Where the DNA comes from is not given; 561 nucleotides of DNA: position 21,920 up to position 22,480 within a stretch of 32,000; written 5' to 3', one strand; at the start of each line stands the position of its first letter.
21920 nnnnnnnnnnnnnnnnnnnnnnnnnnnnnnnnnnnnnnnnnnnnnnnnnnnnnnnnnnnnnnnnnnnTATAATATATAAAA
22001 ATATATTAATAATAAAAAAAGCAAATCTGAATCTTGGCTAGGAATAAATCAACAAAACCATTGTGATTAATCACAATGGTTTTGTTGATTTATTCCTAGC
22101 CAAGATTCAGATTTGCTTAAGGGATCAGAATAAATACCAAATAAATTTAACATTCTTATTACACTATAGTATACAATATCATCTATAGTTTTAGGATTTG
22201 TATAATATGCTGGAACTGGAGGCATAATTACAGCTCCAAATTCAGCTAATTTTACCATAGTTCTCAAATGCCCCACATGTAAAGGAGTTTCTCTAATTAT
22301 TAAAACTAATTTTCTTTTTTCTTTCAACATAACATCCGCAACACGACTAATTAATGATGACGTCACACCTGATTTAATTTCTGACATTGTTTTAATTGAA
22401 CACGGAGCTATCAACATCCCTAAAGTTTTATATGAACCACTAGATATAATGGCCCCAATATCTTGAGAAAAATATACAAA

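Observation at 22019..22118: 100-nt spacer-less perfect palindrome whose right arm is the coding 3' end of ubiX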

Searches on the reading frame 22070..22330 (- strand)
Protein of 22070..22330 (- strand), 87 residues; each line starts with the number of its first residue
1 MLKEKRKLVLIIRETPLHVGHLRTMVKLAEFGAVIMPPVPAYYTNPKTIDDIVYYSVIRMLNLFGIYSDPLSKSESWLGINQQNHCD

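Call 70: search_solved_structures(query=window:22070-22330:-, show_alignments=4, max_evalue=0.00001)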
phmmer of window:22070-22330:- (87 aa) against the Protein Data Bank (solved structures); distinct sequences matched with E-value up to 0.00001: 15.
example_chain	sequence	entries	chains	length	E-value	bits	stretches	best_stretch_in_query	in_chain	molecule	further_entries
6m8t_A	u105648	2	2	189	4.3e-21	78.3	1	2-68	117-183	Flavin prenyltransferase UbiX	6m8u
1sbz_A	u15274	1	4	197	1.3e-17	67.2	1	2-82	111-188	Probable aromatic acid decarboxylase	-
6m8v_A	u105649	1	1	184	3.6e-17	65.8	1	2-68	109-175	Flavin prenyltransferase UbiX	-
6qlg_C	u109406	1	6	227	3.9e-17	65.7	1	1-75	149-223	Flavin prenyltransferase PAD1, mitochondrial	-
3zqu_A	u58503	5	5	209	4.6e-15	59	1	2-72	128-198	PROBABLE AROMATIC ACID DECARBOXYLASE | UbiX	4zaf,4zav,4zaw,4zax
4zag_A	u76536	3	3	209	4.6e-15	59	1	2-72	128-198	Probable aromatic acid decarboxylase | UbiX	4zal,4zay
6qlv_A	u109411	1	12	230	4.8e-15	59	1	2-73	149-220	Flavin prenyltransferase UbiX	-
6qlh_A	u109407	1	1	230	5.6e-15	58.8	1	2-72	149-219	Flavin prenyltransferase UbiX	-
6qlk_A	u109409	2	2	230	7.8e-15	58.3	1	2-72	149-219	Flavin prenyltransferase UbiX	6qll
4zan_A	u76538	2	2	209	1.7e-14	57.2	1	2-72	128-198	UbiX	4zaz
6qli_A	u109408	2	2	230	2.1e-14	57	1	2-72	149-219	Flavin prenyltransferase UbiX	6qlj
7km2_L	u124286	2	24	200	2.3e-13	53.6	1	2-72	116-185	Flavin prenyltransferase UbiX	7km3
4rhe_A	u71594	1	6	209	1.1e-11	48.3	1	2-71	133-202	3-octaprenyl-4-hydroxybenzoate carboxy-lyase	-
4rhf_A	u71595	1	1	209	1.1e-11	48.2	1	2-71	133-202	3-octaprenyl-4-hydroxybenzoate carboxy-lyase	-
2ejb_A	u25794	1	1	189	1.3e-11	48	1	2-66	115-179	Probable aromatic acid decarboxylase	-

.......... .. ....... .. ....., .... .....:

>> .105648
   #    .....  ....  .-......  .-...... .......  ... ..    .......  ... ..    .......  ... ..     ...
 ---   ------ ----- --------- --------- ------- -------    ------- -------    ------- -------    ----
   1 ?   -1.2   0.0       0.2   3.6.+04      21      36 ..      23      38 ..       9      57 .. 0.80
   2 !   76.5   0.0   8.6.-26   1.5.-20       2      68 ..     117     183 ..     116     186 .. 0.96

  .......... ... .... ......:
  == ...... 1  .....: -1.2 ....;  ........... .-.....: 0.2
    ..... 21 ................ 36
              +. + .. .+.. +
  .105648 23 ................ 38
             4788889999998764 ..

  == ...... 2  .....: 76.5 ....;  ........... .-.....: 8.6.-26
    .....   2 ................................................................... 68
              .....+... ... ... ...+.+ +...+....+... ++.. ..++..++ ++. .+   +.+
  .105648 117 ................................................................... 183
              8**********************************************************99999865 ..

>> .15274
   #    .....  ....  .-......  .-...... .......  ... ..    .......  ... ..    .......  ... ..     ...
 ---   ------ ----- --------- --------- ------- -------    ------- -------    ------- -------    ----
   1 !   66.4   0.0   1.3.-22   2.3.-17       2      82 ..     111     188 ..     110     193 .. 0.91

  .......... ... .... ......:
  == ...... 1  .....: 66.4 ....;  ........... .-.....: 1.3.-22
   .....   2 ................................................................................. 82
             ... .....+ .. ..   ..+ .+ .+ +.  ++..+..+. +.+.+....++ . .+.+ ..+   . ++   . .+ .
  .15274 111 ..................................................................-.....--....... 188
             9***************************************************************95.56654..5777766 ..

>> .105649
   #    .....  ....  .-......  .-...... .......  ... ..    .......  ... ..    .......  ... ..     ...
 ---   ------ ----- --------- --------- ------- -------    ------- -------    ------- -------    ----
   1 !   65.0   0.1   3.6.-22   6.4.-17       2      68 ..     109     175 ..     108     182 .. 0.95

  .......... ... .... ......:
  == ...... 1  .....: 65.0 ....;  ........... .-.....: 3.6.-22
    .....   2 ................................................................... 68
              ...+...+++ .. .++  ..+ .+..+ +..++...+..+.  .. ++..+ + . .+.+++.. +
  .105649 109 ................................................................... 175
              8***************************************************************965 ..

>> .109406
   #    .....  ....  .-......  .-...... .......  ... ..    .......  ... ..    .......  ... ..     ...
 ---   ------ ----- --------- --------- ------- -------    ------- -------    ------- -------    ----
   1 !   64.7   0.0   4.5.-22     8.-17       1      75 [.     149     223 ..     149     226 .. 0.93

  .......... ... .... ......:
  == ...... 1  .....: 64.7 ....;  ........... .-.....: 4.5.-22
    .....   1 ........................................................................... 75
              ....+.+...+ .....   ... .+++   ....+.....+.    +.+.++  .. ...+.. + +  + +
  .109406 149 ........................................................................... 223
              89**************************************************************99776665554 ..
